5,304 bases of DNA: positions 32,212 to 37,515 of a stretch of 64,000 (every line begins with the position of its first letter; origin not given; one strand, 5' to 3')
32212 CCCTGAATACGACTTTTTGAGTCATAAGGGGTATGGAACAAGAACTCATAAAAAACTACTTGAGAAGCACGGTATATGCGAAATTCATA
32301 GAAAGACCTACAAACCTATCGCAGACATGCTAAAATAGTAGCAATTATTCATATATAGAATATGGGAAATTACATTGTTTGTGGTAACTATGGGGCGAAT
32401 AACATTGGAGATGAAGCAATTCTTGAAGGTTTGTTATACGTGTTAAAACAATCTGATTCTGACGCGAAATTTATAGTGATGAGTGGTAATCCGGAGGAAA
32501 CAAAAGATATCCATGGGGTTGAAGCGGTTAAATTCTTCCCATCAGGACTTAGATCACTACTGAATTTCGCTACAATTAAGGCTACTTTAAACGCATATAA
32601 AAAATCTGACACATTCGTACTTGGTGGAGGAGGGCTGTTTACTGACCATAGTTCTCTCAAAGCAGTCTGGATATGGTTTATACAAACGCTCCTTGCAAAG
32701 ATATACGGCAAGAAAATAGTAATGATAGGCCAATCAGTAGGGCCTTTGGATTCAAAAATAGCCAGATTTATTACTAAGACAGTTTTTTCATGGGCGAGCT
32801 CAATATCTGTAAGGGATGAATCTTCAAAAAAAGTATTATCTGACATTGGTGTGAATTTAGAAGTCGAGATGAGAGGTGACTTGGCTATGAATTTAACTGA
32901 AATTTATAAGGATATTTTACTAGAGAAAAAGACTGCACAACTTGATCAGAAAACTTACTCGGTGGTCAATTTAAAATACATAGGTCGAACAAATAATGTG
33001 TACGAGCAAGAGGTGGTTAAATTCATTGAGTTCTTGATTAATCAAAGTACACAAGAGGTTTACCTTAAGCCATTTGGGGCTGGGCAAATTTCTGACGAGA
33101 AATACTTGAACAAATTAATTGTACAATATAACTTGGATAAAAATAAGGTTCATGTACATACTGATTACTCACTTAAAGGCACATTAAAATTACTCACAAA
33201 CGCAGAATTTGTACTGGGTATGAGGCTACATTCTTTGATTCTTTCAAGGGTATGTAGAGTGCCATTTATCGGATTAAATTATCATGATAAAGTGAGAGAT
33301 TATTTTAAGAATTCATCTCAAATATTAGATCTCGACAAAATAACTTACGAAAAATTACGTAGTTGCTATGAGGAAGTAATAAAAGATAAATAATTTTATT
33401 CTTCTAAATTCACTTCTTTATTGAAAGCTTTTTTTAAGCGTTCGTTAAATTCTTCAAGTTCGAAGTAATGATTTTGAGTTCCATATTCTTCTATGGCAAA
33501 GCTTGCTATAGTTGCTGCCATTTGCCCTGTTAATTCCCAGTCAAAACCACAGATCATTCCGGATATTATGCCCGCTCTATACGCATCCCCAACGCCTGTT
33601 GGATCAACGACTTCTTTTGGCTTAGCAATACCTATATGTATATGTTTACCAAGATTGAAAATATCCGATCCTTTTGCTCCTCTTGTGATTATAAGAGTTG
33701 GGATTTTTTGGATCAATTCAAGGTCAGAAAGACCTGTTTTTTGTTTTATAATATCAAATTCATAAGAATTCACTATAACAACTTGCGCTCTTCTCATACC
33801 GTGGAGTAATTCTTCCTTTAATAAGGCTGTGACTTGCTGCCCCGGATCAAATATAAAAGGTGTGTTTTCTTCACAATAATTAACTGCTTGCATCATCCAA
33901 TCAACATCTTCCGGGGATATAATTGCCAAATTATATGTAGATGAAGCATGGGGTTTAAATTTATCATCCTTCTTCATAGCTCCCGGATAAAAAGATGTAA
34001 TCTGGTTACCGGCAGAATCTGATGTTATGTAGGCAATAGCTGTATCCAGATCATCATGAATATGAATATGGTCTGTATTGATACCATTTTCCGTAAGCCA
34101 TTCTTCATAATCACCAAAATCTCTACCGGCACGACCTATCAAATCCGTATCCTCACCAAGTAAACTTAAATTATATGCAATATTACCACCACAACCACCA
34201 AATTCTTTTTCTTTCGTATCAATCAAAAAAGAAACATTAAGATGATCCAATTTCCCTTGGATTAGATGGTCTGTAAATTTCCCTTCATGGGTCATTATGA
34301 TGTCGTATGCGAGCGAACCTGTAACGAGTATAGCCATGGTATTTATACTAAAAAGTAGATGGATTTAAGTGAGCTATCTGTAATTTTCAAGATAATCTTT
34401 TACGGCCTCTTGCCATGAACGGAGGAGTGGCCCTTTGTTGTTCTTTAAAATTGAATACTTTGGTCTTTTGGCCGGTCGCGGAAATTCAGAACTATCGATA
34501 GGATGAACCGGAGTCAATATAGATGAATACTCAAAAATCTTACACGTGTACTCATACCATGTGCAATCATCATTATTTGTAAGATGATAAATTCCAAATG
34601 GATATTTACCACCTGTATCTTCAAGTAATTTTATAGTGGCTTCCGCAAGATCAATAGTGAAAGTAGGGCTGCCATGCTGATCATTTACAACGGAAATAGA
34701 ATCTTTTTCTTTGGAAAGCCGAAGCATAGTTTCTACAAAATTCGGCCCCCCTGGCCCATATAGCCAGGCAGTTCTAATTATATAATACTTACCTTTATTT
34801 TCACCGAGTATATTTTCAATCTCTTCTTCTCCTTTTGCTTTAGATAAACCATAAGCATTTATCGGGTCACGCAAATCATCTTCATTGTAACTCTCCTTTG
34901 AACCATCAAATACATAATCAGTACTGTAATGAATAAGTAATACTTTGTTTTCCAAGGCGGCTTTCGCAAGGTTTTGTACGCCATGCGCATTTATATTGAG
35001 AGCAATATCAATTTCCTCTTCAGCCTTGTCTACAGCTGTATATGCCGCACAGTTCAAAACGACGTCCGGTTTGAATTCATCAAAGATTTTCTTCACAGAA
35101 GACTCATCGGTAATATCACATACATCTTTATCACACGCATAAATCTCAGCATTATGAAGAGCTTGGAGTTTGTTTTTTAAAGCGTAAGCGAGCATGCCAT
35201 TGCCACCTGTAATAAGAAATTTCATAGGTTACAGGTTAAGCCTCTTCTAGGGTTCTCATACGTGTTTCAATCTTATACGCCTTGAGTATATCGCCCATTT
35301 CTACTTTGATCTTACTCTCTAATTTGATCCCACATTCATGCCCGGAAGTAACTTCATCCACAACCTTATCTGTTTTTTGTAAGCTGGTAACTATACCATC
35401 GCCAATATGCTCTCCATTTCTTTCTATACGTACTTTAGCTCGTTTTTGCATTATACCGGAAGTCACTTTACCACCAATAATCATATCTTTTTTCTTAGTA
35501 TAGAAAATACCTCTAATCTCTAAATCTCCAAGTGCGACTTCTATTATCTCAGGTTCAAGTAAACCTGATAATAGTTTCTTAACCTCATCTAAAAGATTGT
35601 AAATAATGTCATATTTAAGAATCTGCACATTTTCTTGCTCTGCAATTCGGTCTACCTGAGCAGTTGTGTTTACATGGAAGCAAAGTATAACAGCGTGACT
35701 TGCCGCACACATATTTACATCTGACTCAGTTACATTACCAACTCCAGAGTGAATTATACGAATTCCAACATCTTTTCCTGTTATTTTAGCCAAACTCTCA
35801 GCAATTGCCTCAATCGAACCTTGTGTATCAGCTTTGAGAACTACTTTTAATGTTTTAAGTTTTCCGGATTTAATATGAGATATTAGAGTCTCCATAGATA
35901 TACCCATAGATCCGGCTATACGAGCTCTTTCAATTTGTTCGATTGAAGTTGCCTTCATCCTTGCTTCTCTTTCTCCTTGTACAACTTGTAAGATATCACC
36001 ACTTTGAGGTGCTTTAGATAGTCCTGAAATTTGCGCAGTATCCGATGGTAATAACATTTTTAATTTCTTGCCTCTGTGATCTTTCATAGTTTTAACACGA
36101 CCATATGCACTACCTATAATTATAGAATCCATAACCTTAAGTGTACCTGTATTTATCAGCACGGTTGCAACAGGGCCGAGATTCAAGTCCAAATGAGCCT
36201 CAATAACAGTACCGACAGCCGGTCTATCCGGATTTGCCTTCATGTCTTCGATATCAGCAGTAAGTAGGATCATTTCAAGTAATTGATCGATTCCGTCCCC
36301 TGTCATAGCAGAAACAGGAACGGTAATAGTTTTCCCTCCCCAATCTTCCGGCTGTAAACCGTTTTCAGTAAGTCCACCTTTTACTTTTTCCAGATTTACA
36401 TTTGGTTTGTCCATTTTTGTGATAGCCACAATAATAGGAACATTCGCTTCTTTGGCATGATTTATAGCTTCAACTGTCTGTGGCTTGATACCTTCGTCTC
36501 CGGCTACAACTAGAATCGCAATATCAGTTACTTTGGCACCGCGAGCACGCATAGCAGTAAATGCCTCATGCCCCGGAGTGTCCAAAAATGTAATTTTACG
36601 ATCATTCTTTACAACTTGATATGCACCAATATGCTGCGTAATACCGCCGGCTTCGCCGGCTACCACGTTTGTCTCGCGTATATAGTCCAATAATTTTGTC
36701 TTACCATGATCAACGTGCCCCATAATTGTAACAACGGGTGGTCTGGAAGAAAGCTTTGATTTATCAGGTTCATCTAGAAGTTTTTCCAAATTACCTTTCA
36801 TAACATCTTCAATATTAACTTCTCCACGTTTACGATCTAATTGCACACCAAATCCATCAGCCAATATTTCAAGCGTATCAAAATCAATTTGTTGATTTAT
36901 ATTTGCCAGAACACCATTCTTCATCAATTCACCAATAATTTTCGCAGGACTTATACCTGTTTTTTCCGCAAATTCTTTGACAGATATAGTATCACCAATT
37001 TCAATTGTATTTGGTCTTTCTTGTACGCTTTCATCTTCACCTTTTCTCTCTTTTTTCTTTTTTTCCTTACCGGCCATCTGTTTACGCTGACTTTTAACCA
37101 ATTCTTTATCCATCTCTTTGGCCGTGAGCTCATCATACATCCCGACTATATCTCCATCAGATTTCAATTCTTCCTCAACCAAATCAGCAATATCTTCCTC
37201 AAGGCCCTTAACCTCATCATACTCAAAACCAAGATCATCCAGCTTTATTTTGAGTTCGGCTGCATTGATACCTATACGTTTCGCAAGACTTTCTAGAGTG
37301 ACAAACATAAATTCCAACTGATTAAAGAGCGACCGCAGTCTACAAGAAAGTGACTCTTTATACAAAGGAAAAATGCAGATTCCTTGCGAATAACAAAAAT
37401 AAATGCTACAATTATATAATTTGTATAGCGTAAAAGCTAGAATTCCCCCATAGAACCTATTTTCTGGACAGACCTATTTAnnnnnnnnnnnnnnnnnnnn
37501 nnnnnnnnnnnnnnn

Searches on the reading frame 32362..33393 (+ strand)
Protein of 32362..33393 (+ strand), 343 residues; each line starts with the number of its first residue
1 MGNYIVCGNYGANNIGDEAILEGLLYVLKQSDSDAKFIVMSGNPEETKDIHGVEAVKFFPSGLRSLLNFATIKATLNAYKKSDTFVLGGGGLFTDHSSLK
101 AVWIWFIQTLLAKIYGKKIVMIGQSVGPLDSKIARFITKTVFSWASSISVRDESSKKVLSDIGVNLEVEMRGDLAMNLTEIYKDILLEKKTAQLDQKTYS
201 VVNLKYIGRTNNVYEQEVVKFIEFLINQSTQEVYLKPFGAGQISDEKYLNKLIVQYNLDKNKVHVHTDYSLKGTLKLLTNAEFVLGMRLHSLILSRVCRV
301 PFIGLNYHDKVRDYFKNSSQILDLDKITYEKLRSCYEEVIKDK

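Call 8: search_protein_families(library=pfam, proteins=[window:32362-33393:+], max_evalue=0.01)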
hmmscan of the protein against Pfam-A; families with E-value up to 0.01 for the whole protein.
window:32362-33393:+ (343 aa): 1 family
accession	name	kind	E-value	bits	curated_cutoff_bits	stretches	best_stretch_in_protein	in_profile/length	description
PF04230.19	PS_pyruv_trans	-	9.2e-44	150.9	25.3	1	14-308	1-279/280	Polysaccharide pyruvyl transferase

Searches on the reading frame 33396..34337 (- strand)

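Call 8: search_protein_families(library=pfam, proteins=[window:33396-34337:-], max_evalue=0.01)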
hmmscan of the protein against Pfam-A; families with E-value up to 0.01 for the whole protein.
window:33396-34337:- (313 aa): 1 family
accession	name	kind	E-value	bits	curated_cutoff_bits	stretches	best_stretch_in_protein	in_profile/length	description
PF00294.29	PfkB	-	4.7e-40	138.2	25.8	1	32-289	22-297/302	pfkB family carbohydrate kinase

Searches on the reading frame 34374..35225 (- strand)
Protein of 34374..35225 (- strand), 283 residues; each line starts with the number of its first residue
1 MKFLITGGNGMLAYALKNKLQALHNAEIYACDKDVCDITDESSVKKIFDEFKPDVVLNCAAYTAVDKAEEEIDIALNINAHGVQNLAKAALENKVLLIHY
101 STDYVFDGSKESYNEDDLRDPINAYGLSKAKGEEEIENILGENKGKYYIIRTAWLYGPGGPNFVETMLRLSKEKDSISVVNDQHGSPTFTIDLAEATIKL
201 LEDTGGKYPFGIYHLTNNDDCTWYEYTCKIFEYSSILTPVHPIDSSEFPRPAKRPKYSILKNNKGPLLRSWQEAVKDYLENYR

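Call 8: search_protein_families(library=pfam, proteins=[window:34374-35225:-], max_evalue=0.01)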
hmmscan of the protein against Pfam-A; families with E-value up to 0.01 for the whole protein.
window:34374-35225:- (283 aa): 7 families
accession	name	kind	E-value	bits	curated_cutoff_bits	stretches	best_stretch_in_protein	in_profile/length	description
PF04321.23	RmlD_sub_bind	-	7.9e-95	317.6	27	1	1-282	1-285/287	RmlD substrate binding domain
PF01370.27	Epimerase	-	3.1e-26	92.7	20.9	1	4-203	2-227/240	NAD dependent epimerase/dehydratase family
PF16363.11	GDP_Man_Dehyd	-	1.3e-14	54.8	27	1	36-165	59-194/332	GDP-mannose 4,6 dehydratase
PF02719.21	Polysacc_synt_2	-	6e-12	45.8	20.2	1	13-134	36-147/293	Polysaccharide biosynthesis protein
PF01073.25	3Beta_HSD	-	1.8e-10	40.8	22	1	34-195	50-223/280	3-beta hydroxysteroid dehydrogenase/isomerase family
PF07993.18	NAD_binding_4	-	2.9e-07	30.3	20.1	1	54-156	90-208/258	Male sterility protein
PF13561.12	adh_short_C2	-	9.8e-05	22.5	27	1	34-92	48-117/236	Enoyl-(Acyl carrier protein) reductase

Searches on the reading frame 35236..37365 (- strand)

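Call 8: search_protein_families(library=pfam, proteins=[window:35236-37365:-], max_evalue=0.01)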
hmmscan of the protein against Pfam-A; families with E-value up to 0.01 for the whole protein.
window:35236-37365:- (709 aa): 13 families
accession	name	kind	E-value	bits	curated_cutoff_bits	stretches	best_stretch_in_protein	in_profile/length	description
PF11987.13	IF-2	-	1.3e-37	128.7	27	1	488-596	9-117/117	Translation-initiation factor 2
PF00009.33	GTP_EFTU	-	7.6e-35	120.6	26.5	1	212-367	6-183/188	Elongation factor Tu GTP binding domain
PF22042.2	EF-G_D2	-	1.5e-21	76.7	27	1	382-461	1-83/84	Elongation factor G domain 2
PF04760.21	IF2_N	-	1.3e-17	63.7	25.3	1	125-174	2-52/53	Translation initiation factor IF-2, N-terminal region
PF01926.29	MMR_HSR1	-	2.1e-10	41.2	21.9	1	212-317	2-113/113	50S ribosome-binding GTPase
PF14578.12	GTP_EFTU_D4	-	2.1e-06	28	23.8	1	618-694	9-85/86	Elongation factor Tu domain 4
PF03144.31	GTP_EFTU_D2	-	1.5e-05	25.8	30.3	1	629-683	3-59/73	Elongation factor Tu domain 2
PF19275.4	HflX_C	-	0.00047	20.6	26.4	0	347-366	11-30/102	HflX C-terminal domain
PF14056.11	DUF4250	-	0.0013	19.2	27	1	22-52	21-51/55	Domain of unknown function (DUF4250)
PF00071.28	Ras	-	0.0026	17.8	21.6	1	213-322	3-118/162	Ras family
PF02421.24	FeoB_N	-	0.0051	16.8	27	0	212-324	3-121/156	Ferrous iron transport protein B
PF13443.12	HTH_26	-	0.0054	17.4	22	0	127-176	11-54/63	Cro/C1-type HTH DNA-binding domain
PF08477.19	Roc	-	0.0082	16.8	27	0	212-319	2-119/119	Ras of Complex, Roc, domain of DAPkinase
